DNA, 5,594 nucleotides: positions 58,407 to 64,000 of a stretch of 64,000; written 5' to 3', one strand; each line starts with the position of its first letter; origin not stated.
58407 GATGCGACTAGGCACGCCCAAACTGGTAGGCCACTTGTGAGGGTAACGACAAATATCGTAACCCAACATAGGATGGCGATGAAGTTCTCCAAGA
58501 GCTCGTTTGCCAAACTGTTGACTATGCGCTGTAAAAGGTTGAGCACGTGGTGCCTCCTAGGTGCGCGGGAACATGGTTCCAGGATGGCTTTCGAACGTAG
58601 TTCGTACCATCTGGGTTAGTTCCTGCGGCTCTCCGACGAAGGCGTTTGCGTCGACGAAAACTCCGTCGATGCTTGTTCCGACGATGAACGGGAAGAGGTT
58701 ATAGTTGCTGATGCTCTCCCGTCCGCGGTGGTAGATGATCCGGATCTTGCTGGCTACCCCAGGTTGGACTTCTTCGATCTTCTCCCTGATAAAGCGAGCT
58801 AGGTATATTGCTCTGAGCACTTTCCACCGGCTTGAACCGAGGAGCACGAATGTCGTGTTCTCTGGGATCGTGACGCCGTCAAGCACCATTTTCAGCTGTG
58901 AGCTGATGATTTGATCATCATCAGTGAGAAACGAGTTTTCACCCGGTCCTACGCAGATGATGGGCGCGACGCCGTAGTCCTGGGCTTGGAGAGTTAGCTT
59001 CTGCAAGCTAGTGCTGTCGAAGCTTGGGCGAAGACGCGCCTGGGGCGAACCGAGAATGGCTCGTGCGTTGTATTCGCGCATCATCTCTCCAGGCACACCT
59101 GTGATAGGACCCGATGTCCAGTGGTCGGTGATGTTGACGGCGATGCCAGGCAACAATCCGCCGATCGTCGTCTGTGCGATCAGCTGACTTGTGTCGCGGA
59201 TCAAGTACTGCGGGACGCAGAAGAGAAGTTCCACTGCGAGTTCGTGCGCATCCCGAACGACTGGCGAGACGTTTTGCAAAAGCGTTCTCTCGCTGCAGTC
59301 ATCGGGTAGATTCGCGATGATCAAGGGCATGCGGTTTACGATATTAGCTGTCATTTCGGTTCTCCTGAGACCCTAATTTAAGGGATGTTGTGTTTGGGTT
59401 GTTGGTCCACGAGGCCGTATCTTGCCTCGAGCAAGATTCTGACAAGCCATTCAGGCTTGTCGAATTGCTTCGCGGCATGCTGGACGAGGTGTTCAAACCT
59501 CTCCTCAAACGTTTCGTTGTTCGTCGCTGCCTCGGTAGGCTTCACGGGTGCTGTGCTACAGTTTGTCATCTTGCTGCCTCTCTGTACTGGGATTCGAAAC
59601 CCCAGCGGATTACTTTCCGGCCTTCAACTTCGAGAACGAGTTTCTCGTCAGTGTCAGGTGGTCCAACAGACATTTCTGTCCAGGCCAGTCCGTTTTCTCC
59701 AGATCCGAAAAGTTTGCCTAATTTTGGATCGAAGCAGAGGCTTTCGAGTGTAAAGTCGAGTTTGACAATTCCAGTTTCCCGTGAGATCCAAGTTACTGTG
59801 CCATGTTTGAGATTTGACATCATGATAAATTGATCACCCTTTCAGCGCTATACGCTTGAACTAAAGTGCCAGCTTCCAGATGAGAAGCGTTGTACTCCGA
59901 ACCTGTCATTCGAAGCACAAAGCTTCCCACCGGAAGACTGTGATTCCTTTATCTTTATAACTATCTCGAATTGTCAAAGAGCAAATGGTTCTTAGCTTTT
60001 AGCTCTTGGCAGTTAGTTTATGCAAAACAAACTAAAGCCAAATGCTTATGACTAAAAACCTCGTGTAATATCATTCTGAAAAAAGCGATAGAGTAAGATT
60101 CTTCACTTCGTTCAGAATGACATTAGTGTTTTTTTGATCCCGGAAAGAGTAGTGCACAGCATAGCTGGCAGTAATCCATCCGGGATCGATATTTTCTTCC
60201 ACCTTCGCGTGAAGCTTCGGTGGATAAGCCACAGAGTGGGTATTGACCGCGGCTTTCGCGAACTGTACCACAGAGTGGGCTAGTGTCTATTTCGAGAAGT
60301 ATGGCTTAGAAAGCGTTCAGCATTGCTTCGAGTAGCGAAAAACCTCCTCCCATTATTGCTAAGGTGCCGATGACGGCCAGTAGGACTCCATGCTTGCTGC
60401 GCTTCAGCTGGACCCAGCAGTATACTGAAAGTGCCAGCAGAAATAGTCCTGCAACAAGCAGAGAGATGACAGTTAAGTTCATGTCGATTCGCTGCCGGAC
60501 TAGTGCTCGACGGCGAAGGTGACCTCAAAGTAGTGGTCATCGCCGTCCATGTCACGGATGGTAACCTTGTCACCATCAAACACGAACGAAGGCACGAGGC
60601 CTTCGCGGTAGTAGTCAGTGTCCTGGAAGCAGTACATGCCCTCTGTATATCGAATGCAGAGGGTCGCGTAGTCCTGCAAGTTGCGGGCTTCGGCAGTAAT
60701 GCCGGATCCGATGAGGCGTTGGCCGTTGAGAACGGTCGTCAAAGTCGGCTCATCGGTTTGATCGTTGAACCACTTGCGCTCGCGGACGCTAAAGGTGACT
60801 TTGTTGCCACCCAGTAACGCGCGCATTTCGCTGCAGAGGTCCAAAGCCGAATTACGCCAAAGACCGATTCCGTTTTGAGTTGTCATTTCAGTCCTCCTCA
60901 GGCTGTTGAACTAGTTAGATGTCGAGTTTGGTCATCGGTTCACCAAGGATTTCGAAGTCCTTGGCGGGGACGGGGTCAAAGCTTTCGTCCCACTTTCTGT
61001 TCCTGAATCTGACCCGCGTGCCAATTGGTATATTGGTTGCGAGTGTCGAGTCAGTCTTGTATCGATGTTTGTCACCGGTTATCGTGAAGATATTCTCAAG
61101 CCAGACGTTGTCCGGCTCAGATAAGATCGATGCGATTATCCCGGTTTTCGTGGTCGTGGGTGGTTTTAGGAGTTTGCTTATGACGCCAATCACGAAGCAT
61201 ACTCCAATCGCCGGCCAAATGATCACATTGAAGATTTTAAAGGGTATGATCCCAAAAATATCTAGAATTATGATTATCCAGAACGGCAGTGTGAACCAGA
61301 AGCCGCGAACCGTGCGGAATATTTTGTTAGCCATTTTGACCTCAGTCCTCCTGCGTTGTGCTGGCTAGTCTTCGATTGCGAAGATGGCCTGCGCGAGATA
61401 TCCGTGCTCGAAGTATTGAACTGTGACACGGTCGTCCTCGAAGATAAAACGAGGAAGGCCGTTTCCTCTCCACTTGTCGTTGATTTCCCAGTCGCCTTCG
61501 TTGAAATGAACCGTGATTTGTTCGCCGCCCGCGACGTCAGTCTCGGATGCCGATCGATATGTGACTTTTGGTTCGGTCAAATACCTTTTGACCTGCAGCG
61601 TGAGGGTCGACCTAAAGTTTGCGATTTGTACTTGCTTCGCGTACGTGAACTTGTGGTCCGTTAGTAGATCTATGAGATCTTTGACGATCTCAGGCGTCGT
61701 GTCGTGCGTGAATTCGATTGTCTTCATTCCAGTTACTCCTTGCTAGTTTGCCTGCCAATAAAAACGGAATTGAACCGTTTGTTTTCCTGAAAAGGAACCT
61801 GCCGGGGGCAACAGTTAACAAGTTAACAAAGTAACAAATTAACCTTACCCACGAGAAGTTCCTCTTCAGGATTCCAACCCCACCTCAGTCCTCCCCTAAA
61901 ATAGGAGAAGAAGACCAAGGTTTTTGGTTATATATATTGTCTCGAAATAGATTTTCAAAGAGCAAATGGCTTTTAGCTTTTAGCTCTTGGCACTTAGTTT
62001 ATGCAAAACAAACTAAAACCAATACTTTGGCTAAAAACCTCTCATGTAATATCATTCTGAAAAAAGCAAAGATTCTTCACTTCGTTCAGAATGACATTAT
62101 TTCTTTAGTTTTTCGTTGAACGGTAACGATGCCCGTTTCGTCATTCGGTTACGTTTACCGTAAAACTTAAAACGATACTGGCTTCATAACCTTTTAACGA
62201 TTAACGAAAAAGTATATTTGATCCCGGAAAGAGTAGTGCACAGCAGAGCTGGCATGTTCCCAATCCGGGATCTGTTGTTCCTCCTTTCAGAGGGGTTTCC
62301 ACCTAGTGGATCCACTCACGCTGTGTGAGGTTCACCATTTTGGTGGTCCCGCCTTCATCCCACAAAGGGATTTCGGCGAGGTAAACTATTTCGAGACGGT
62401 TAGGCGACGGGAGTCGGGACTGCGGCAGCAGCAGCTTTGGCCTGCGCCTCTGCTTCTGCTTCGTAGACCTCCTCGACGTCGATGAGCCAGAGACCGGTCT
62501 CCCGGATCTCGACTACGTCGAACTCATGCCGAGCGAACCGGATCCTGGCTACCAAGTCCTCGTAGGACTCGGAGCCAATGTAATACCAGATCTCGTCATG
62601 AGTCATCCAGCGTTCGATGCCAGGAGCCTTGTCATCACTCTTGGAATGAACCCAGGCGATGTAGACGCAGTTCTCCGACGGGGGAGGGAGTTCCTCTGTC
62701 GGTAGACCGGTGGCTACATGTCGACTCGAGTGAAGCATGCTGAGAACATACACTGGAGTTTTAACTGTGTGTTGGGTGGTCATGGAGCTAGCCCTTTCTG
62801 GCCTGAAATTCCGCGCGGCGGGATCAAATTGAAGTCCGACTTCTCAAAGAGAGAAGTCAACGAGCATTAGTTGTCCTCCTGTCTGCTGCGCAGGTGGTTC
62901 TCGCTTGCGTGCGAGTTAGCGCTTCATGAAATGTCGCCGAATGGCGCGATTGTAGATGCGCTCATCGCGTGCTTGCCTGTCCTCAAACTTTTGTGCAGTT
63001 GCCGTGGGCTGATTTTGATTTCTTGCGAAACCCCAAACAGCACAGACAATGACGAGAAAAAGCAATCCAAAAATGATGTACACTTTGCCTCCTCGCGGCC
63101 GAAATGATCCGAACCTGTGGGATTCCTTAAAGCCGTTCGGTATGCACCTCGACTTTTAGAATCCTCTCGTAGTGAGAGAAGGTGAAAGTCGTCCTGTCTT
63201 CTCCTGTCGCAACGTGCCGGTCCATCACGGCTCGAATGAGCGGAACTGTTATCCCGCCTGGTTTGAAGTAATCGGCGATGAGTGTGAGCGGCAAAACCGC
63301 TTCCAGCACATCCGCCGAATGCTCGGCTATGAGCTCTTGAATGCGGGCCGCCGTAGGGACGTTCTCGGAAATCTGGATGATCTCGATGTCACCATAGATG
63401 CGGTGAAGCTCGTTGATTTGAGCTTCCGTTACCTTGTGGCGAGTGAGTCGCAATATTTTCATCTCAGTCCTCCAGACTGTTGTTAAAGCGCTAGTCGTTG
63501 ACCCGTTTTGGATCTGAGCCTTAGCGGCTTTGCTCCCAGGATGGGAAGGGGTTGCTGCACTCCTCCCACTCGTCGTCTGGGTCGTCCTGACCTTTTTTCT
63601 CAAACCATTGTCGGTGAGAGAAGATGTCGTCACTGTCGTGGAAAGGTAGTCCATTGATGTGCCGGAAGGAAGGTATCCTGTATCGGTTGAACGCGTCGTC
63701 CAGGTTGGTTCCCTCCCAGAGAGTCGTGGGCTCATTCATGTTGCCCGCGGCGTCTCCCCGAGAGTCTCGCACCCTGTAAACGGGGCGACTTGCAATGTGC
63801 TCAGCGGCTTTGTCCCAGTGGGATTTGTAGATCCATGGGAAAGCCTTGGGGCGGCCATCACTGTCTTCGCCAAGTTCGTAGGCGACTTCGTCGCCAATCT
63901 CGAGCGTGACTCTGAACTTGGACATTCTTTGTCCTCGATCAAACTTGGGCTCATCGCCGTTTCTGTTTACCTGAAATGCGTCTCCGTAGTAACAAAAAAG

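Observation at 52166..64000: Array of small-gene cassettes separated by a novel modular, hairpin-rich ~340-460-bp repeat (G1-G4) with terminal inverted repeats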

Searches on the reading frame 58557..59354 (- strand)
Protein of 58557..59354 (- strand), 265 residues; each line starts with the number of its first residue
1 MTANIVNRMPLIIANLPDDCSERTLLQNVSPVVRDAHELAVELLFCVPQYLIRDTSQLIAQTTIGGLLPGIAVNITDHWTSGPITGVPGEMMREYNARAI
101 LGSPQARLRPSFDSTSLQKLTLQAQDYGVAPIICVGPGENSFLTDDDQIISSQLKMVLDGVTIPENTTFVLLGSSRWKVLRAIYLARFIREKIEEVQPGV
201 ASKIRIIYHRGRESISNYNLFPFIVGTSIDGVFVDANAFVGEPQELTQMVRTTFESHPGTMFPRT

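Call 13: search_protein_families(library=pfam, proteins=[window:58557-59354:-], max_evalue=0.01)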
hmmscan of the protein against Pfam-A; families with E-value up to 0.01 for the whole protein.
window:58557-59354:- (265 aa): 1 family
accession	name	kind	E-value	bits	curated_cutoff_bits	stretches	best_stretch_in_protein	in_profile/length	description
PF00121.24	TIM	-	2.8e-07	30.7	20.1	1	23-235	17-229/245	Triosephosphate isomerase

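Call 49: search_protein_families(library=phrogs, proteins=[window:58557-59354:-], max_evalue=0.01)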
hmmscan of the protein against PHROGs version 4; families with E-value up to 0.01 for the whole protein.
window:58557-59354:- (265 aa): 0 families

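Call 59: search_protein_representatives(protein=window:58557-59354:-)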
Query: 265 residues. Proteins with E-value up to 0.001 (for the whole library): 10; up to 1e-10: 2; up to 1e-30: 1. The best 10 are listed.
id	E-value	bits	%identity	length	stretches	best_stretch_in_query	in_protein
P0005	9.9e-173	588.7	100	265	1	1-265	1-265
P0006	1.6e-13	67.1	28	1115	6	123-196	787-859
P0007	8.2e-05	38.6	28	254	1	23-241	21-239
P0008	1.0e-04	38.3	26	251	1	78-249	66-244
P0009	1.9e-04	37.4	29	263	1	7-235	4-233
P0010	3.1e-04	36.7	27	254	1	69-241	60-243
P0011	3.3e-04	36.6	29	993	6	110-172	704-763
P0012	4.6e-04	36.1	32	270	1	7-238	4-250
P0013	5.2e-04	36.0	24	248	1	13-232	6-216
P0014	7.6e-04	35.4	28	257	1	7-256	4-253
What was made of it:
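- Tried and rejected: Full scan with the TIM-like protein: apart from itself, one hit at E 1.6e-13 to a short stretch of a 1115-aa protein, and the rest at E about 1e-4 (call 59).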

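Call 94: search_protein_families(library=padloc, proteins=[window:58557-59354:-], max_evalue=0.01)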
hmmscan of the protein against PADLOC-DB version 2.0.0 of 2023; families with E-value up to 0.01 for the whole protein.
window:58557-59354:- (265 aa): 0 families

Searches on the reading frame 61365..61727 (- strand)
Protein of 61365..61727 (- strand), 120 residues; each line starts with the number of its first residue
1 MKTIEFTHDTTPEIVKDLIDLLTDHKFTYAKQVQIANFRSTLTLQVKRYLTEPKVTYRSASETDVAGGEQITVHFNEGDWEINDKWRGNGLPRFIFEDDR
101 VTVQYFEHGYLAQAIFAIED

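Call 35: find_homologous_proteins(query=A2, max_evalue=0.001)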
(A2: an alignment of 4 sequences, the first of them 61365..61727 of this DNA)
Query A2 (4 sequences) (120 aa, profile of the alignment): 4 proteins with E <= 0.001 among 220 candidates.
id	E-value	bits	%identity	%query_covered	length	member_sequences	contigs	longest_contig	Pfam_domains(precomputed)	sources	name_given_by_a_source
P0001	9.3e-50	186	41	99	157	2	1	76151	-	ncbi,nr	ncbi:MAG TPA: hypothetical protein VG965_02500 [Patescibacteria group bacterium]|nr:hypothetical pro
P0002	1.4e-48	182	100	100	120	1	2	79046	-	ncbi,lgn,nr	ncbi:MAG TPA: hypothetical protein VG965_02470 [Patescibacteria group bacterium]|nr:hypothetical pro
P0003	1.3e-45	172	28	41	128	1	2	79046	-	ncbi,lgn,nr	ncbi:MAG TPA: hypothetical protein VG965_02460 [Patescibacteria group bacterium]|nr:hypothetical pro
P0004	4.9e-41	157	50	12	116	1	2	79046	-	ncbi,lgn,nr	ncbi:MAG TPA: hypothetical protein VG965_02420 [Patescibacteria group bacterium]|nr:hypothetical pro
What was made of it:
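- Tried and rejected: Profile search with the four-member paralogue family: only the four members themselves in 5.8 billion proteins (call 35).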

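Call 36: find_encoding_contigs(protein=P0001, flank=10000, max_places=4)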
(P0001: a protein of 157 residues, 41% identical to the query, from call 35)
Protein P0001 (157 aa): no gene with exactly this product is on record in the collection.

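Call 49: search_protein_families(library=phrogs, proteins=[window:61365-61727:-], max_evalue=0.01)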
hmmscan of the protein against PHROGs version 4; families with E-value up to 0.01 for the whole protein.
window:61365-61727:- (120 aa): 0 families

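Call 51: search_protein_families(library=pfam, proteins=[window:61365-61727:-], max_evalue=0.05)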
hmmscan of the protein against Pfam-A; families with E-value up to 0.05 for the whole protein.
window:61365-61727:- (120 aa): 0 families

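Call 94: search_protein_families(library=padloc, proteins=[window:61365-61727:-], max_evalue=0.01)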
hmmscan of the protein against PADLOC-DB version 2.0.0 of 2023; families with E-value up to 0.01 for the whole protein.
window:61365-61727:- (120 aa): 0 families

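Call 98: predict_structure(alignment_id=A2)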
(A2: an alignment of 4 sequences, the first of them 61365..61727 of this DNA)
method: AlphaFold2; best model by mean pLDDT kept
length: 120 residues; sequences in the alignment: 4
mean_pLDDT: 60.8   pTM: 0.65
mean pLDDT of the five models: 60.8, 43.6, 38.6, 37.7, 36.9
residues with pLDDT >= 90: 4; 70-90: 45; 50-70: 36; < 50: 35
segments of 3 or more residues with pLDDT < 50: 36-67
pLDDT, mean of each block of 10 residues (from residue 1): 81 75 66 47 34 32 38 58 60 86 78 74
secondary structure, 60 per line:
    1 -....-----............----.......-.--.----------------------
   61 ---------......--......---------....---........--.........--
elements in order: E2-5 H11-22 E27-33 E70-75 E78-83 E93-96 E100-107 E110-118
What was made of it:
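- Tried and rejected: It was too poor for a fold search, so none was run (call 98).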

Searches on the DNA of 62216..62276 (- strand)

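Call 82: build_rna_model(alignment_id=A4, structure=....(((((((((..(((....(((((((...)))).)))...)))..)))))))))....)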
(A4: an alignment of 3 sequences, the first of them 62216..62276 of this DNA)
Model R1 built from alignment A4 (3 sequences, 61 columns); structure: as given.
model positions 60; base pairs 19; branch points 0; effective number of sequences 1.9; information 0.931 bits per position. Calibrated on 0.2 Mb of random sequence (short: E-values are rough).
structure used (alignment columns):
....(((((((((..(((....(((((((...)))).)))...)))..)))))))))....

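Call 83: search_with_rna_model(model_id=R1, sources=[window, L005, L069, L070, L072, L073], max_evalue=10, make_alignment=true, show_alignments=8)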
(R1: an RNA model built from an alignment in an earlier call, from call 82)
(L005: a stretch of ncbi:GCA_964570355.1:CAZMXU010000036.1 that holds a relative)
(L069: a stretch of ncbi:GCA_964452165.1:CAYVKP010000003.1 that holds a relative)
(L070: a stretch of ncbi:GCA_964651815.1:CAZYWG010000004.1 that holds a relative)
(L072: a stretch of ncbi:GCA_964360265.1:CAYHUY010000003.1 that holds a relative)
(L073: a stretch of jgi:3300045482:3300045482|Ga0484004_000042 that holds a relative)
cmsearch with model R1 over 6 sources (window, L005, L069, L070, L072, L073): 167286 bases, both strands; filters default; matches with E-value up to 10: 16.
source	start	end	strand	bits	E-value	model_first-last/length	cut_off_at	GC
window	54955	55014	-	89.5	1.9e-25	1-60/60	no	0.52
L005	18449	18508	+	89.5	1.9e-25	1-60/60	no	0.52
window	62216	62276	-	86.4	1.9e-24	1-60/60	no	0.51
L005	11187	11247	+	86.4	1.9e-24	1-60/60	no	0.51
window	60132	60191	-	85.4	4e-24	1-60/60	no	0.48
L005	13272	13331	+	85.4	4e-24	1-60/60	no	0.48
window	60132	60191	+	39.2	2.5e-09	1-60/60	no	0.48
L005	13272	13331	-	39.2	2.5e-09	1-60/60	no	0.48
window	54955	55014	+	34.4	8.2e-08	1-60/60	no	0.52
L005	18449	18508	-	34.4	8.2e-08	1-60/60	no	0.52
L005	8954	9008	+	29.1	4.1e-06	1-60/60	no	0.47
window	57283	57338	-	27.8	1.1e-05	1-60/60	no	0.46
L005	16125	16180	+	27.8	1.1e-05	1-60/60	no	0.46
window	62216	62276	+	26.9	2.1e-05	1-60/60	no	0.51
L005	11187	11247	-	26.9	2.1e-05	1-60/60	no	0.51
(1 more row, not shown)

Alignment A5: 16 matches aligned to the model, 69 columns, each read 5' to 3' on its own strand. Consensus structure (alignment columns), stored with it:
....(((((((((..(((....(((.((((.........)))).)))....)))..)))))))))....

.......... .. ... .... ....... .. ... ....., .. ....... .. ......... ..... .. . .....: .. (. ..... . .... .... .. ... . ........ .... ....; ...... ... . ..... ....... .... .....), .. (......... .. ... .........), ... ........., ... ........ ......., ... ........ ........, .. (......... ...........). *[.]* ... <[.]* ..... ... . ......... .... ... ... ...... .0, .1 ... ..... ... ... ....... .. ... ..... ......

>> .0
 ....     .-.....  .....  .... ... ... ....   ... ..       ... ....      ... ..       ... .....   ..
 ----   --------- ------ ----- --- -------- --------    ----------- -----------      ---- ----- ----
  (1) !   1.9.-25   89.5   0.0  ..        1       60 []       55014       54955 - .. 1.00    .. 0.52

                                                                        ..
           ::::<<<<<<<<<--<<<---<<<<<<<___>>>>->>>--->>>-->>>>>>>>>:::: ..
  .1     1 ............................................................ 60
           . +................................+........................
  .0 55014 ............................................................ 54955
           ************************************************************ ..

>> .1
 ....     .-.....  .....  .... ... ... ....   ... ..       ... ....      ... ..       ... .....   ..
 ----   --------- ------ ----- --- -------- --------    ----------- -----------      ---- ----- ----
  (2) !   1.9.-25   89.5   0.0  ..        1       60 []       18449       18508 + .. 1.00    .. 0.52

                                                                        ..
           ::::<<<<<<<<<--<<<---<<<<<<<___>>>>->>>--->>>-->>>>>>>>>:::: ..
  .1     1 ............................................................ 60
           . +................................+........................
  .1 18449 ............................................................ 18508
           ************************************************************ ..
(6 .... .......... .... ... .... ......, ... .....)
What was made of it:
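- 61728..62399 (-): Spacer G4 (672 nt), the only copy with both 12-nt boxes intact (61939-61950 and 62386-62397). Hairpin at 62220-62272. 105-nt long hairpin at about 62106-62214. 53-nt hairpin holding the cosmopolitan 25-mer at 62047-62099. Leader module 'a' at 61763-61798. Call 83.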

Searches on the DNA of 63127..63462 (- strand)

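Call 41: search_rna_families(source=L005, start=6800, end=10000, threshold=evalue, max_evalue=5)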
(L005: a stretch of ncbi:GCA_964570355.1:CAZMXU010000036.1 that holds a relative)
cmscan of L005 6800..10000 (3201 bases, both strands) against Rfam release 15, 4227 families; matches with E-value up to 5: 5.
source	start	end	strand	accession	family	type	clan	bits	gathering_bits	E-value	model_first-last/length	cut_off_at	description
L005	7919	8000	+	RF03322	mir-1641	Gene; miRNA;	-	31.3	104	0.00072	1-85/85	no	mir-1641 microRNA precursor family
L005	7505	7591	+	RF02217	ZNFX1-AS1_3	Gene; lncRNA;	-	20.5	60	5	1-87/87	no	ZNFX1 antisense RNA 1 conserved region 3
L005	7507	7545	+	RF03642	MIR5743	Gene; miRNA;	-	20.4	111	2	1-81/81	no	MIR5743 microRNA precursor family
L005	7514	7539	-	RF03362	mir-9436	Gene; miRNA;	-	19.1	80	2.4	1-66/66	no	mir-9436 microRNA precursor family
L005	8768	8829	+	RF00622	CPEB3_ribozyme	Gene; ribozyme;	-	16.4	35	0.85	1-78/78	no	Mammalian CPEB3 ribozyme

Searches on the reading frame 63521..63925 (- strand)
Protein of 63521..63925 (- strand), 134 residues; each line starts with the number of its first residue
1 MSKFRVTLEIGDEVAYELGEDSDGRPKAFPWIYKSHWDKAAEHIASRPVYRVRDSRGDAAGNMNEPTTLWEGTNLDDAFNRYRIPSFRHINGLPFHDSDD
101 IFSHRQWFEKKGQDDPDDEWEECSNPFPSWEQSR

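Call 21: find_encoding_contigs(protein=window:63521-63925:-, flank=10000, max_places=6)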
Protein window:63521-63925:- (134 aa): no gene with exactly this product is on record in the collection.
